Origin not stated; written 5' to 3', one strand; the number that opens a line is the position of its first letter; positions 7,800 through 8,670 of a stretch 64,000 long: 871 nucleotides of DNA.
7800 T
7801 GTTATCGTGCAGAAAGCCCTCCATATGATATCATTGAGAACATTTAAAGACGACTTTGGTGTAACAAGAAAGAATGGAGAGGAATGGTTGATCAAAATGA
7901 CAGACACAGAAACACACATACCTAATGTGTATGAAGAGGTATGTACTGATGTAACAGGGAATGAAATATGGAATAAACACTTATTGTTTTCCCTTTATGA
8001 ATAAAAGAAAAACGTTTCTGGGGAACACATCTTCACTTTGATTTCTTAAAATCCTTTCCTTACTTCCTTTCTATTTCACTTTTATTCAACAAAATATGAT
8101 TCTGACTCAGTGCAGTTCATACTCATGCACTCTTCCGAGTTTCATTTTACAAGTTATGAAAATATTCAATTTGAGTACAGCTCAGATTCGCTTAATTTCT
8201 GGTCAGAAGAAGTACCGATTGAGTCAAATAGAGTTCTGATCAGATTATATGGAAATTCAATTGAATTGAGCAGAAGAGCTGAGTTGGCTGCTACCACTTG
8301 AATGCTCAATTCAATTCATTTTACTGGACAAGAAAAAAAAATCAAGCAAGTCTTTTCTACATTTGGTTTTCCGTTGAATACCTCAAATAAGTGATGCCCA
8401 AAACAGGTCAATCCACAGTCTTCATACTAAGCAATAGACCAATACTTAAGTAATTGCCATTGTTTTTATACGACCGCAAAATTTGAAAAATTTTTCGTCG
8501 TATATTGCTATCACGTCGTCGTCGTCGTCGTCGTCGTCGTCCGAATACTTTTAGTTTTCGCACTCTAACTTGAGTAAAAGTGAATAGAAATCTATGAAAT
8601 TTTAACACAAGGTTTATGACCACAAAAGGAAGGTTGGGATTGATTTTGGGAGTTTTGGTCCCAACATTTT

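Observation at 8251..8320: A perfect 27-nt antisense copy of the exon-3 start sits in a hairpin loop in intron 4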

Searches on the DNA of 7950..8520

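Call 41: search_rna_families(source=window, start=7950, end=8520, threshold=evalue, max_evalue=10)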
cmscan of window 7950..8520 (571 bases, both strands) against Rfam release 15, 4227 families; matches with E-value up to 10: 4.
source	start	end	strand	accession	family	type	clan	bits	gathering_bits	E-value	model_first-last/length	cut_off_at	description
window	8332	8413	-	RF02923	HTH-XRE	Cis-reg;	-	15.3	49.8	4.7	1-78/78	no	HTH-XRE RNA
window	8001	8042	-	RF00149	snoZ103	Gene; snRNA; snoRNA; CD-box;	-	15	44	6.8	1-100/100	no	Small nucleolar RNA Z103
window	7987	8030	-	RF04332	Plastid-rpoB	Cis-reg;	-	14.9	45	8.1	1-49/49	no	Plastid-rpoB 5UTR RNA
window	8064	8126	-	RF02089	CLRN1-AS1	Gene; lncRNA;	-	9.4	48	9.8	1-79/79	no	CLRN1 antisense RNA 1 conserved region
